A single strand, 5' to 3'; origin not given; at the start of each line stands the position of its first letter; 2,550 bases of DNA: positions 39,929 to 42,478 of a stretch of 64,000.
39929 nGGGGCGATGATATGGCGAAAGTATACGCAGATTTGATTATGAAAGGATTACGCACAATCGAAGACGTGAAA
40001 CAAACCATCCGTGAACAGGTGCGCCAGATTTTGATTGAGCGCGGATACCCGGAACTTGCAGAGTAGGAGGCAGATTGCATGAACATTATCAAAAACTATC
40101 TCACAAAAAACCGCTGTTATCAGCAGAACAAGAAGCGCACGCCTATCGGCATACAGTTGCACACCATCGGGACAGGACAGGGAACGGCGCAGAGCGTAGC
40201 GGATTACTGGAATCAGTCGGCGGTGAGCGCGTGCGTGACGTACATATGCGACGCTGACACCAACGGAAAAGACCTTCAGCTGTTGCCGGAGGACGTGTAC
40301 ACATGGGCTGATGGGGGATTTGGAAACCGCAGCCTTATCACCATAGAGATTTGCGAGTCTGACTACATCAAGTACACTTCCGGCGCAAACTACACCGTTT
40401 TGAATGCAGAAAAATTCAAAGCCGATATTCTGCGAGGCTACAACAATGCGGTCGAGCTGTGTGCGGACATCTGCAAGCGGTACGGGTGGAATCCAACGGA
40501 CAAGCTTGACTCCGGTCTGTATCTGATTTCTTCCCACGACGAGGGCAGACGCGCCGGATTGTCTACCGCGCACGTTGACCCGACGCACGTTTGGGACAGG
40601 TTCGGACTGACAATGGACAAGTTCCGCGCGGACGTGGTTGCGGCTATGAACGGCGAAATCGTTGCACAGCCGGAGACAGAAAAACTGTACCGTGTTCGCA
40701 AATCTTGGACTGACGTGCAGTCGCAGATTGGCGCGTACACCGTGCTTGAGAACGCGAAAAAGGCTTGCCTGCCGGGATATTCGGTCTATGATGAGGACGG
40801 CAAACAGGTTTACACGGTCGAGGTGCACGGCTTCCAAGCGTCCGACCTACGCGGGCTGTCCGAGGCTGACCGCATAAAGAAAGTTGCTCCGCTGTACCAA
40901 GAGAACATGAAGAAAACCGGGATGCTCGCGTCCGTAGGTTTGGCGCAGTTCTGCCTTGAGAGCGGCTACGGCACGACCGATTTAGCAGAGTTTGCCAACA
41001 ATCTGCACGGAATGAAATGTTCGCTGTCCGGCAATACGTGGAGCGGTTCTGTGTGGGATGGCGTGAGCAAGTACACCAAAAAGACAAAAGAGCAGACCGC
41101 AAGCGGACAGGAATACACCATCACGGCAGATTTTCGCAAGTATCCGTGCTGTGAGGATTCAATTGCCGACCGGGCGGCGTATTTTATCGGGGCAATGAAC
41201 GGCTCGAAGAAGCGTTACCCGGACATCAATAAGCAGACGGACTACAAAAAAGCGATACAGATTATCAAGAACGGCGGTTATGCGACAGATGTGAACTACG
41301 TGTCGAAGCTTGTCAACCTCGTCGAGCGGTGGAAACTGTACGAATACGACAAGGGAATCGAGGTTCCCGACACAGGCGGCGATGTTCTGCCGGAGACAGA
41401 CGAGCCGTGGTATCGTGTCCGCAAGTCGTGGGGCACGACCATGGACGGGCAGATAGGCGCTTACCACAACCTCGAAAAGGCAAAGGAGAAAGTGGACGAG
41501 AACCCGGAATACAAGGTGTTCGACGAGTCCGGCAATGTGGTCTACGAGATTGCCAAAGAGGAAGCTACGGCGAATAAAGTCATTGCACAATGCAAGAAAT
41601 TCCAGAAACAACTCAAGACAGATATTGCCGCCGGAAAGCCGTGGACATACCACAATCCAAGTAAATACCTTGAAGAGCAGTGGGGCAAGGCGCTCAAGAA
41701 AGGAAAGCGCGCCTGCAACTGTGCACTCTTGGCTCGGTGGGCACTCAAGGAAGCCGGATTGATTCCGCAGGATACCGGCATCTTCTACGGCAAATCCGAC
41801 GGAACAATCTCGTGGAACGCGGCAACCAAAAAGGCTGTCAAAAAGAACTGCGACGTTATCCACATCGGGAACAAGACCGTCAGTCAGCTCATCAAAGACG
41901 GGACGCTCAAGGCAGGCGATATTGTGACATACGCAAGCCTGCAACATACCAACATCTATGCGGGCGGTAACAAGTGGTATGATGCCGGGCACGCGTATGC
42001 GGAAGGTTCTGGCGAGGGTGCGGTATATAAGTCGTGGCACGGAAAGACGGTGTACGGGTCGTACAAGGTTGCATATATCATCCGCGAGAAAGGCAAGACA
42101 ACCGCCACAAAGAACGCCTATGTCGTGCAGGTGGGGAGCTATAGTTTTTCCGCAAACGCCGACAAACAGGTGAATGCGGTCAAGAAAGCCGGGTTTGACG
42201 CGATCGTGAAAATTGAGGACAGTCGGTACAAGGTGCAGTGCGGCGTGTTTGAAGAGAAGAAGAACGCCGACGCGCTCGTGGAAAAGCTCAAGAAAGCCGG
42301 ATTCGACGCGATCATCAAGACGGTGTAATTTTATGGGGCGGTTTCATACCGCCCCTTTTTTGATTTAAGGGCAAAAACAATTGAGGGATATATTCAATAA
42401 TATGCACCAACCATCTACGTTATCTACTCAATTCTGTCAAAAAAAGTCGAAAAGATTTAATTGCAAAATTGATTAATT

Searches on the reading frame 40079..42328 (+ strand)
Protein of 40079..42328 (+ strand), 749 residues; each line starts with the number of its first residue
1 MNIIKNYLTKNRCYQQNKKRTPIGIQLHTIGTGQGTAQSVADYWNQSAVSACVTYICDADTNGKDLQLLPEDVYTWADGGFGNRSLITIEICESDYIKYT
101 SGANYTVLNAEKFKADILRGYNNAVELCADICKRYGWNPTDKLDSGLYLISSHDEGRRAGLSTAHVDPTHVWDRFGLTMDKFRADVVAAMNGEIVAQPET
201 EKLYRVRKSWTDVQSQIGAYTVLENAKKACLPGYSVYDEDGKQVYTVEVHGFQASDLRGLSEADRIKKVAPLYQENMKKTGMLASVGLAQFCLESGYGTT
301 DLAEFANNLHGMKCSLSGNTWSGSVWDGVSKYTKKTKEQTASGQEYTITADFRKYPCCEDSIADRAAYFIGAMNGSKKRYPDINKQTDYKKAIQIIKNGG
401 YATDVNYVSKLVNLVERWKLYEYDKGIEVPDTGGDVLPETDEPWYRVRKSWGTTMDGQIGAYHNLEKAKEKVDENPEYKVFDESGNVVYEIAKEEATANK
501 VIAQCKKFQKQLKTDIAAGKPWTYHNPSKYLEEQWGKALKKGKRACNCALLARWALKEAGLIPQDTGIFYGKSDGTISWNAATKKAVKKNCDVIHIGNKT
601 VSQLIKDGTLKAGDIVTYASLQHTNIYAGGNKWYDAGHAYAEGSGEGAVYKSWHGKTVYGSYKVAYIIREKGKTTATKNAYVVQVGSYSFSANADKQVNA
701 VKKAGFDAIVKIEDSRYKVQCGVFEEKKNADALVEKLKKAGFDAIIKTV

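Call 77: search_protein_families(library=phrogs, proteins=[window:40079-42328:+], max_evalue=0.00001)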
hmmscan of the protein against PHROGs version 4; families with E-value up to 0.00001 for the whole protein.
window:40079-42328:+ (749 aa): 13 families
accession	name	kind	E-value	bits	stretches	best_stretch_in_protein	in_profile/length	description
phrog_15001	-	lysis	1.8e-45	156.6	2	1-250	15-259/367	endolysin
phrog_3513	-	lysis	3.1e-42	145.7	1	266-658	647-1012/1434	endolysin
phrog_12727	-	lysis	8.5e-31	108.6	1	264-502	5-220/393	endolysin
phrog_1309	-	lysis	2e-28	100.9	1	276-427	14-154/410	endolysin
phrog_326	-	other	3.3e-27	96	1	251-435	116-289/985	tail protein with endopeptidase domain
phrog_18032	-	lysis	2.7e-25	90.6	1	266-425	8-154/248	endolysin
phrog_20388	-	lysis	5.3e-16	59.7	1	679-748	379-448/527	endolysin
phrog_2338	-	lysis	1.3e-14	55.4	1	15-194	19-177/346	endolysin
phrog_10967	-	lysis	1.4e-14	55.5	1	277-425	19-154/266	endolysin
phrog_7698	-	lysis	4.5e-12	47.4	1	5-247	8-214/316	endolysin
phrog_8251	-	lysis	1.6e-10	42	1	274-435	13-158/250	endolysin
phrog_1110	-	lysis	2.3e-10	41.4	1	25-246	25-236/301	endolysin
phrog_833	-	lysis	4.9e-10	40.6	1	8-202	14-189/294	endolysin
